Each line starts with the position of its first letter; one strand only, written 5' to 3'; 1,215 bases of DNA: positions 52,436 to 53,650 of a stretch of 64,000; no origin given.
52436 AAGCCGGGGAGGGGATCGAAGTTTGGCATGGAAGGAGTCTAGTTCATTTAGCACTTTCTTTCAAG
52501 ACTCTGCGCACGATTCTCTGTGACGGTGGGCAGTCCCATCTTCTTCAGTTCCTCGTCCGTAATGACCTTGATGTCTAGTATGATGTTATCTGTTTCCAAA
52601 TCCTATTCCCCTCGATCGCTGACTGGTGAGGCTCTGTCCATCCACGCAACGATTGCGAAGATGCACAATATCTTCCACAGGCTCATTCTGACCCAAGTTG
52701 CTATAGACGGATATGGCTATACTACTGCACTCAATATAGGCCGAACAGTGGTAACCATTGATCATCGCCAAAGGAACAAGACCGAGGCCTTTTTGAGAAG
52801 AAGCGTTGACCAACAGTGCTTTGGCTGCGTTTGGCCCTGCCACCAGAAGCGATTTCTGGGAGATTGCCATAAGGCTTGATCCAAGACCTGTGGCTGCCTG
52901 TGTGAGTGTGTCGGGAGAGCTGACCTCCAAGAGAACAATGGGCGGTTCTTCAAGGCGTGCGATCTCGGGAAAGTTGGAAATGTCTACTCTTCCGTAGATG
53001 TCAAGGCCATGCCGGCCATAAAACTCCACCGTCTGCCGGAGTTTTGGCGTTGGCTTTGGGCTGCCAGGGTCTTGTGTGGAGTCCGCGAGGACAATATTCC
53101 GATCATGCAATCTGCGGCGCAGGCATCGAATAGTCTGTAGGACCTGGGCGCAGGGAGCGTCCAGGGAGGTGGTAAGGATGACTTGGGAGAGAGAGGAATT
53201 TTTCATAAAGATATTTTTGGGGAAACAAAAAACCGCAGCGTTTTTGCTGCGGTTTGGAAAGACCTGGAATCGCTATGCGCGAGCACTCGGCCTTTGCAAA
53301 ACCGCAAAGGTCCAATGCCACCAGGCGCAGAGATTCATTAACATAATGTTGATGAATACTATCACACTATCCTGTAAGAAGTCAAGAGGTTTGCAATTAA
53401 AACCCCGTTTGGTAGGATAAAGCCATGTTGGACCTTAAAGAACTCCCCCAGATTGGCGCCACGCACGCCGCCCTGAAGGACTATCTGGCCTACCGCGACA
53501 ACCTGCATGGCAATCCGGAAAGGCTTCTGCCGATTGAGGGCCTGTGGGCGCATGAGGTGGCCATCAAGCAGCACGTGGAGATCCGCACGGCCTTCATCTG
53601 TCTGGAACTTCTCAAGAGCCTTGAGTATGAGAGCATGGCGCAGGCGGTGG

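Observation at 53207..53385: Trp-codon-rich leader peptide with terminator/antiterminator: putative tryptophan-sensing attenuator upstream of a CoA-binding-domain protein gene and hisS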

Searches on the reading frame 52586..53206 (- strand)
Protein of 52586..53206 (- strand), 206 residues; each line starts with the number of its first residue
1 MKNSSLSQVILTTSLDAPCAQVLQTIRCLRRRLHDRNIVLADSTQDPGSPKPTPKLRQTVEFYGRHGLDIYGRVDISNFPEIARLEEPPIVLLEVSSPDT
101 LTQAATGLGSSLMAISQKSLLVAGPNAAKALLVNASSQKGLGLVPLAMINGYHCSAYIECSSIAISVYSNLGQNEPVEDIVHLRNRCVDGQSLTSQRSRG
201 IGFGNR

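Call 7: search_protein_families(library=pfam, proteins=[window:52586-53206:-], max_evalue=0.01)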
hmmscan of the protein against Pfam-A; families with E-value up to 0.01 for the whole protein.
window:52586-53206:- (206 aa): 0 families

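Call 8: search_protein_families(library=ncbifam, proteins=[window:52586-53206:-], max_evalue=0.01)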
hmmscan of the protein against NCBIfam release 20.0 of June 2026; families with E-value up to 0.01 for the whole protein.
window:52586-53206:- (206 aa): 0 families

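Call 10: find_homologous_proteins(query=window:52586-53206:-)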
Query window:52586-53206:- (206 aa): 2 proteins with E <= 0.001 among 215 candidates.
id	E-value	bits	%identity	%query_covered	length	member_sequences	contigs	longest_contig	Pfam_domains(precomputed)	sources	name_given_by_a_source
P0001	3.0e-108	378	100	84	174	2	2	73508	-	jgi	-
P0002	9.3e-89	314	100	71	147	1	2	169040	-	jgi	jgi:hypothetical protein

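Call 12: find_encoding_contigs(protein=P0001, flank=5000, max_places=6)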
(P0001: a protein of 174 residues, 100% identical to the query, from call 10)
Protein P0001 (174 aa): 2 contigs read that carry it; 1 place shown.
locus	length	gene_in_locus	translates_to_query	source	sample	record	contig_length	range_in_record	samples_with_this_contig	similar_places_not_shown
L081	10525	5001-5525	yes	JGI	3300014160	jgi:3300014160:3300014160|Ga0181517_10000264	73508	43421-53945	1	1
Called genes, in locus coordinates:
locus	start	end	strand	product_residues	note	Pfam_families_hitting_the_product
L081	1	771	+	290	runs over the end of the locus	-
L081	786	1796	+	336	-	-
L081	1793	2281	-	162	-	PF01467:CTP_transf_like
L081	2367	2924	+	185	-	PF08207:EFP_N, PF01132:EFP, PF09285:Elong-fact-P_C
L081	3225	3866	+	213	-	PF00072:Response_reg, PF00196:GerE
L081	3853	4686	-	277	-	PF22435:MRM3-like_sub_bind (weak), PF00588:SpoU_methylase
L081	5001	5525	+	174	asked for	-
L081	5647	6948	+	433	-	PF13393:tRNA-synt_His, PF00587:tRNA-synt_2b, PF03129:HGTP_anticodon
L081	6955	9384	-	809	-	PF08206:OB_RNB (faint), PF25049:OB_HELZ2 (faint), PF17849:OB_Dis3, PF17876:CSD2, PF00773:RNB, PF00575:S1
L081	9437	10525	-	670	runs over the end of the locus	PF04851:ResIII, PF17757:UvrB_inter, PF27431:UvrB_3rd, PF00271:Helicase_C, PF12344:UvrB, PF02151:UVR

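Call 17: find_encoding_contigs(protein=P0002, flank=3000, max_places=6)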
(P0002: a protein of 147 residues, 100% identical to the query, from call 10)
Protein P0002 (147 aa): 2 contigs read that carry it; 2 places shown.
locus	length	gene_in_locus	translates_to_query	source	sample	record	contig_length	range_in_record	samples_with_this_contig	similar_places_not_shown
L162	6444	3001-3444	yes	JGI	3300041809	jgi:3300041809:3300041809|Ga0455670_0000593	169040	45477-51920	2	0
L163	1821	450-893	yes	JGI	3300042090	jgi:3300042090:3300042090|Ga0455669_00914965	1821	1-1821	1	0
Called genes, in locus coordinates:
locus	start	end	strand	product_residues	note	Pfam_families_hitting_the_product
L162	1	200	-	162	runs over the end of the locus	PF01467:CTP_transf_like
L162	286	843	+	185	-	PF08207:EFP_N, PF01132:EFP, PF09285:Elong-fact-P_C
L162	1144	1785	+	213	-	PF00072:Response_reg, PF00196:GerE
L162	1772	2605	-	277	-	PF22435:MRM3-like_sub_bind (weak), PF00588:SpoU_methylase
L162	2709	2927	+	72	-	-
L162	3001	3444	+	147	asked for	-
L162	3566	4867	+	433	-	PF13393:tRNA-synt_His, PF00587:tRNA-synt_2b, PF03129:HGTP_anticodon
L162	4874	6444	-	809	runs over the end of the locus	PF08206:OB_RNB (faint), PF25049:OB_HELZ2 (faint), PF17849:OB_Dis3, PF17876:CSD2, PF00773:RNB, PF00575:S1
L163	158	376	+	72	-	-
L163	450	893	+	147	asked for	-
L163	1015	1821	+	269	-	?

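Call 37: search_protein_families(library=padloc, proteins=[window:52586-53206:-], max_evalue=1)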
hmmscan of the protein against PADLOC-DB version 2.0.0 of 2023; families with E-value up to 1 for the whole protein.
window:52586-53206:- (206 aa): 0 families

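Call 38: search_protein_families(library=phrogs, proteins=[window:52586-53206:-], max_evalue=1)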
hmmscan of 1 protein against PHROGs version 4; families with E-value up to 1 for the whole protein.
window:52586-53206:- (206 aa): 1 family
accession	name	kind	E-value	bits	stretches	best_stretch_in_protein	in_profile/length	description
phrog_34158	-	unknown function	0.27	12.7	0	155-187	24-57/64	-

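Call 39: search_solved_structures(query=window:52586-53206:-, max_evalue=10)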
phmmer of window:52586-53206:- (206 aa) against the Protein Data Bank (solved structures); distinct sequences matched with E-value up to 10: 1.
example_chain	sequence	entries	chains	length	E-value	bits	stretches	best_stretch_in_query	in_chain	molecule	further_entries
3kl7_A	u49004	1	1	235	0.83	12.4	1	46-106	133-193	Putative metal-dependent hydrolase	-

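Call 42: search_protein_representatives(protein=window:52586-53206:-)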
Query: 206 residues. Proteins with E-value up to 0.001 (for the whole library): 2; up to 1e-10: 1; up to 1e-30: 1. The best 2 are listed.
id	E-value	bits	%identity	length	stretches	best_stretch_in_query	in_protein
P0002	3.0e-89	314.0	100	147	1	60-206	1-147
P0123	1.3e-05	41.2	27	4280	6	78-153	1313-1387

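Call 43: search_protein_families(library=pfam, proteins=[P0123], max_evalue=0.001)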
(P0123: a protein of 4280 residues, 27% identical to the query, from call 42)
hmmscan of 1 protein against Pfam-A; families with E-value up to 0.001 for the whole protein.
P0123 (4280 aa): 7 families
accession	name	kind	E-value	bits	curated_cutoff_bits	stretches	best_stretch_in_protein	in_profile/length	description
PF13205.12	Big_5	-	7.5e-141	461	23.6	19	2864-2975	1-104/105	Bacterial Ig-like domain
PF13753.12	SWM_repeat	-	1.4e-132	432.7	27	14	942-1022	1-84/86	Putative flagellar system-associated repeat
PF13280.12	WYL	-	3e-13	50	21.8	0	1686-1707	5-26/70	WYL domain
PF11205.13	DUF2987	-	9.1e-11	42.3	25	0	1562-1628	56-123/146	Protein of unknown function (DUF2987)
PF24551.1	SH3_Rv0428c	-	5.5e-06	26.8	27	0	3049-3078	4-33/55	Probable histone acetyltransferase Rv0428c SH3 domain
PF00120.29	Gln-synt_C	-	7.6e-05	22.4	24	0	3699-3751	197-249/344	Glutamine synthetase, catalytic domain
PF09953.15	DUF2187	-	8.8e-05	22.9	24.7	0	3549-3572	5-28/60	Uncharacterized protein conserved in bacteria (DUF2187)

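Call 58: predict_structure(protein=window:52586-53206:-)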
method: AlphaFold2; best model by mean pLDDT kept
length: 206 residues; sequences in the alignment: 1
mean_pLDDT: 37.2   pTM: 0.32
mean pLDDT of the five models: 37.2, 30.6, 30.3, 29.0, 26.1
residues with pLDDT >= 90: 0; 70-90: 0; 50-70: 27; < 50: 179
segments of 3 or more residues with pLDDT < 50: 1-20, 36-178, 192-206
pLDDT, mean of each block of 10 residues (from residue 1): 31 41 55 49 29 26 25 28 36 41 43 34 43 36 29 27 33 44 57 35 37
secondary structure, 60 per line:
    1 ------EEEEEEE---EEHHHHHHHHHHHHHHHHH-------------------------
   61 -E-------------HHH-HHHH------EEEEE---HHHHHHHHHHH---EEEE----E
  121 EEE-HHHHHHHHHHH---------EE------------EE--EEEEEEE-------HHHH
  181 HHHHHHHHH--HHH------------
elements in order: E7-13 H19-35 H80-83 E90-94 H98-108 E112-115 E120-123 H125-135 E163-169 H177-189

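Call 67: find_related_loci(query=window:52586-53206:-, collection=viral_contigs, flank=3000)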
Query window:52586-53206:- (206 aa) in viral_contigs; peptide patterns used: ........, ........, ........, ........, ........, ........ (x = any residue, [..] = any of these).
13 stretches matched a pattern, but none encodes a relative of the query by tblastn (E <= 1e-3).

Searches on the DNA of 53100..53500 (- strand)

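Call 4: search_rna_families(source=window, start=53100, end=53500, threshold=evalue, max_evalue=10, show_alignments=3)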
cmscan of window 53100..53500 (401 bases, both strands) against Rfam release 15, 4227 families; matches with E-value up to 10: 5.
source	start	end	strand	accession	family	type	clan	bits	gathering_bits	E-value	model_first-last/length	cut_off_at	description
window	53230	53255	-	RF02468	Ms_IGR-4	Gene; sRNA;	-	15.3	55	6.2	1-38/38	no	Mycobacterium sRNA Ms_IGR-4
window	53223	53310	-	RF02837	anti-hemB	Gene; sRNA;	-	14.7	49.5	0.66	1-81/81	no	Burkholderia RNA 7 (anti-hemB)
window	53227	53254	+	RF02591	Spy1786666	Gene; sRNA;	-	14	64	5.3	11-38/87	no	S. pyogenes small RNA 1786666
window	53158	53210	+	RF01969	RMST_8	Gene; lncRNA;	-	13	80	5.1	85-143/143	no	Rhabdomyosarcoma 2 associated transcript conserved region 8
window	53336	53361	+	RF03083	cow-rumen-3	Gene; sRNA;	-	12.9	86.7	1.6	40-65/141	no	cow-rumen-3 RNA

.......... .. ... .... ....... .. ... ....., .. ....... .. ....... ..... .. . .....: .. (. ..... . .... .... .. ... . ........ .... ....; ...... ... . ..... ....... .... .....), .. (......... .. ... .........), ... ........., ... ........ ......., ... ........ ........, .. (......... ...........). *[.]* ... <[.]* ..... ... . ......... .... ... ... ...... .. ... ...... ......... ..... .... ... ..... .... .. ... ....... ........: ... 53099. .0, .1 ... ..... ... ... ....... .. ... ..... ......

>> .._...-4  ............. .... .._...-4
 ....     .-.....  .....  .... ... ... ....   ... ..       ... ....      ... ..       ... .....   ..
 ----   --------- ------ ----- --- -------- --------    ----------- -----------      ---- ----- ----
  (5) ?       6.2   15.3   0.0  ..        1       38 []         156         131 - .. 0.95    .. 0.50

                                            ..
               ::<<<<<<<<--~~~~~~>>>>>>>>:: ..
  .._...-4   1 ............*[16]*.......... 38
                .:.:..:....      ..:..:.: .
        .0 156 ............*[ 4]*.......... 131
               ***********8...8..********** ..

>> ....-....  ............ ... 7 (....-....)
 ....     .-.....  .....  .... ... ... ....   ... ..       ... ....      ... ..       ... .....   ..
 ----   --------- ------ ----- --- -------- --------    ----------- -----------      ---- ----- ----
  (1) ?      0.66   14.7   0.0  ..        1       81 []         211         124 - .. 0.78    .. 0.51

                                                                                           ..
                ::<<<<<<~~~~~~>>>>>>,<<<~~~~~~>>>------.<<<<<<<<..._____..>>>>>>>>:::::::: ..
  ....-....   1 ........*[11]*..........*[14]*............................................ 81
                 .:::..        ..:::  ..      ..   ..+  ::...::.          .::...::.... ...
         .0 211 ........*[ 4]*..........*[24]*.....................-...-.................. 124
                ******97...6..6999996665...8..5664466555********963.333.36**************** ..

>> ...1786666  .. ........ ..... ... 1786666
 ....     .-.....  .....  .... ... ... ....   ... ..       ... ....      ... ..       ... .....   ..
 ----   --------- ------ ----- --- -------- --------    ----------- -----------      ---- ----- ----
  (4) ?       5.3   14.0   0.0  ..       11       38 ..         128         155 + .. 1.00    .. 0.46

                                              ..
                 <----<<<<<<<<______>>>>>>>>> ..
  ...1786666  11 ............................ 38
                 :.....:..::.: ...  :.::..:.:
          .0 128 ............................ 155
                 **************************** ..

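Call 60: build_rna_model(alignment_id=A1)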
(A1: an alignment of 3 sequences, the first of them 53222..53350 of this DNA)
Model R1 built from alignment A1 (3 sequences, 129 columns); structure: RNAalifold consensus.
model positions 129; base pairs 40; branch points 2; effective number of sequences 0.64; information 0.589 bits per position. Calibrated on 0.2 Mb of random sequence (short: E-values are rough).
structure used (alignment columns):
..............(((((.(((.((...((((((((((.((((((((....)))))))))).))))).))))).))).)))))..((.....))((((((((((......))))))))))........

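Call 61: search_with_rna_model(model_id=R1, source=window, max_evalue=10)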
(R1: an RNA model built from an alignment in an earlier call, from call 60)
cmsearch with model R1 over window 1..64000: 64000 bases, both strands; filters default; matches with E-value up to 10: 2.
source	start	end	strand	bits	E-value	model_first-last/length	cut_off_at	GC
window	53222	53350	-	164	2.3e-44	1-129/129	no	0.49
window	8189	8314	-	18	0.0061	1-129/129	no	0.57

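Call 62: search_with_rna_model(model_id=R1, sources=[L001, L002, L003, L004, L005, L006, L007, L008, L009, L010, L011, L012, L013, L014, L015, L016, L017, L018, L019, L020, L021, L022, L023, L024, L025, L026, L027, L028, L029, L030, L031, L032, L033, L034, L035, L036, L037, L038, L039, L040, L041, L042, L043, L044, L045, L046, L047, L048, L049, L050, L051, L052, L053, L054, L055, L056, L057, L058, L059, L060, L061, L062, L063, L065, L066, L069, L074, L077, L078, L082, L083, L084, L085, L086, L087, L088, L089, L090, L091, L092, L093, L094, L095, L096, L097, L098, L099, L100, L164, L165, L166, L167, L168, L169, L170, L171, L172, L173], max_evalue=10)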
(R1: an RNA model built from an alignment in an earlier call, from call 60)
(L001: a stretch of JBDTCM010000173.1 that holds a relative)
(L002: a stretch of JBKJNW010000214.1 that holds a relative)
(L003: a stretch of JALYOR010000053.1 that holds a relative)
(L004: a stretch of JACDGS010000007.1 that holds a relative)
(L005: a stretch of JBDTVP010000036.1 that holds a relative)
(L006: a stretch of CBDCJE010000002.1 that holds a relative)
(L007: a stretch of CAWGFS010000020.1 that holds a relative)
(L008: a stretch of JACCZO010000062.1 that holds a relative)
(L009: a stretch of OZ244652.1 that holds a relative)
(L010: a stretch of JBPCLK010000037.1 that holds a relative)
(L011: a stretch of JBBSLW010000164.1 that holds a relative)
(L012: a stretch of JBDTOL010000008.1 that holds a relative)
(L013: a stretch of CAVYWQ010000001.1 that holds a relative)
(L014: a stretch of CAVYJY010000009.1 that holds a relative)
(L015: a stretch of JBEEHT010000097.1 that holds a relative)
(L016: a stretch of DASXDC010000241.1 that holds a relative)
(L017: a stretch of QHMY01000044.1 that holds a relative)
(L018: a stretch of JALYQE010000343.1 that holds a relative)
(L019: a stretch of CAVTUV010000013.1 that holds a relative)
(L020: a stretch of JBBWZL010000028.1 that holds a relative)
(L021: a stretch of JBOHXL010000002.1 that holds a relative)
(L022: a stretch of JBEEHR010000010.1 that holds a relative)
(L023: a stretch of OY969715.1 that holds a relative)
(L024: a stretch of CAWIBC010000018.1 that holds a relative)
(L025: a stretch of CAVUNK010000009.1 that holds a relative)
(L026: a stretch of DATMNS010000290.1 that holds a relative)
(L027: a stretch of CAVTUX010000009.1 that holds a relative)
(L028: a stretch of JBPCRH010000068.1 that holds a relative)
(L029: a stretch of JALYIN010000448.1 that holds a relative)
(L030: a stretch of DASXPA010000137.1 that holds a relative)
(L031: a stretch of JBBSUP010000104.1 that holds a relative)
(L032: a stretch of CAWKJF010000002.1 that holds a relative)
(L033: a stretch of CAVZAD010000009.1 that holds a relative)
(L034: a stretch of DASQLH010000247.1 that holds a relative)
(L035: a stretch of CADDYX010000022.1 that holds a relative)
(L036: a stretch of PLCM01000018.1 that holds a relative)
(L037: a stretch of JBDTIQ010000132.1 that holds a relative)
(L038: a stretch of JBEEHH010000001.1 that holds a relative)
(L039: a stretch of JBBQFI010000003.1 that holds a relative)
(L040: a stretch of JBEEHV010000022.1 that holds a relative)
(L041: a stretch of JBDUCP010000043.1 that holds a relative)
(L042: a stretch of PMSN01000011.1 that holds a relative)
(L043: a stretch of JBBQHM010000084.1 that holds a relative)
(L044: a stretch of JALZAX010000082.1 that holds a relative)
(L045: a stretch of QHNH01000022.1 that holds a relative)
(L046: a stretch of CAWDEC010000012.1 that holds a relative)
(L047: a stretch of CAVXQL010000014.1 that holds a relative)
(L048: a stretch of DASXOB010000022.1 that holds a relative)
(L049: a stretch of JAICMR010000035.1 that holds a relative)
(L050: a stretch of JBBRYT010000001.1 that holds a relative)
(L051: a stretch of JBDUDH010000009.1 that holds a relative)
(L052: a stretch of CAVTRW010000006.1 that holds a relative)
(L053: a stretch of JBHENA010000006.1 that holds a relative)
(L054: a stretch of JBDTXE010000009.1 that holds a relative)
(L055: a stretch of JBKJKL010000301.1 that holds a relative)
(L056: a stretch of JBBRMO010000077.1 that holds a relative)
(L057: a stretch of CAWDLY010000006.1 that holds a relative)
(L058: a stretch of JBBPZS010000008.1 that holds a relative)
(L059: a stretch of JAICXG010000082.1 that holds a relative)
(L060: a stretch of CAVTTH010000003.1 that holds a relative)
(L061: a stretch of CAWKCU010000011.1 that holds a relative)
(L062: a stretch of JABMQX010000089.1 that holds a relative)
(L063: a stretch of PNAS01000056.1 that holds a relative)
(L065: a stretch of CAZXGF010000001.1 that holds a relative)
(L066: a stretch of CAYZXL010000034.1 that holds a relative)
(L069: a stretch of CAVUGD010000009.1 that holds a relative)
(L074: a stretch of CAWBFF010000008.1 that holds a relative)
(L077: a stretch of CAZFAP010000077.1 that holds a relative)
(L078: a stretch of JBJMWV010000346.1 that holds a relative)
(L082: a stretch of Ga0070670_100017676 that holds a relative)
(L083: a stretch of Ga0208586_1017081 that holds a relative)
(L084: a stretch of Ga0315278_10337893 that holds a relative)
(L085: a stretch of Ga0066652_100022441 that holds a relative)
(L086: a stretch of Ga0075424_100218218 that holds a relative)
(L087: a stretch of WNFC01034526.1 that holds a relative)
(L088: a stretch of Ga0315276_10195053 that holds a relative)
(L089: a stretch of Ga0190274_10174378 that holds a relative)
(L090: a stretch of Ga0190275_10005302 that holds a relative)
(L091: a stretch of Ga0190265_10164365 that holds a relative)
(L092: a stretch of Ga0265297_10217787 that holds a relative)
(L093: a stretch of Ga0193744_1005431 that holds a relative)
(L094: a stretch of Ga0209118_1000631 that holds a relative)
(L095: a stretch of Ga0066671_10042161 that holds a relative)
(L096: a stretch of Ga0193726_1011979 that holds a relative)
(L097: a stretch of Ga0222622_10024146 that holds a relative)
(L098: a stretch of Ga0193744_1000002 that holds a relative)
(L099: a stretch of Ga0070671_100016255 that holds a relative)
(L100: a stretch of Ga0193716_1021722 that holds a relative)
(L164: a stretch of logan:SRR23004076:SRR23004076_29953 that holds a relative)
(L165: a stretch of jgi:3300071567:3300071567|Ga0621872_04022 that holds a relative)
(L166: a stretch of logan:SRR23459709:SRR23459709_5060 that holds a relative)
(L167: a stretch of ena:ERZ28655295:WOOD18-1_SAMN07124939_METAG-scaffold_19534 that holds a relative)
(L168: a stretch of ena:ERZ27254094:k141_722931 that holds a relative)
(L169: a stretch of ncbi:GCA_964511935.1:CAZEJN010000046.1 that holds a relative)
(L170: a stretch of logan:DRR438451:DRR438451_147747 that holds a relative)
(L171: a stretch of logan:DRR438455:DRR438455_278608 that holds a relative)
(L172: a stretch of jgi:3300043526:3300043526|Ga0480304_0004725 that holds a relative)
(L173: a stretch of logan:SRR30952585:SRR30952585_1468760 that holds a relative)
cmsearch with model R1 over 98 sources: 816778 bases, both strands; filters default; matches with E-value up to 10: 0.
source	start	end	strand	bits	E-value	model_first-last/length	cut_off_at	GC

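Call 74: search_dna_similar(query=window:53207-53424:-, collection=plasmids, mode=distant, max_evalue=1, max_rows=5)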
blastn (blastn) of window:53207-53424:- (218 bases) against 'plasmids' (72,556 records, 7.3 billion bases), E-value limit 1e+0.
No match.

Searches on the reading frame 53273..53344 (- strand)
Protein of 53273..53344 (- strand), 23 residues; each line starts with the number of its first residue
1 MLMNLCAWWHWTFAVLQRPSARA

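Call 37: search_protein_families(library=padloc, proteins=[window:53273-53344:-], max_evalue=1)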
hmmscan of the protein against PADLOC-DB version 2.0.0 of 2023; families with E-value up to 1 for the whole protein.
window:53273-53344:- (23 aa): 0 families
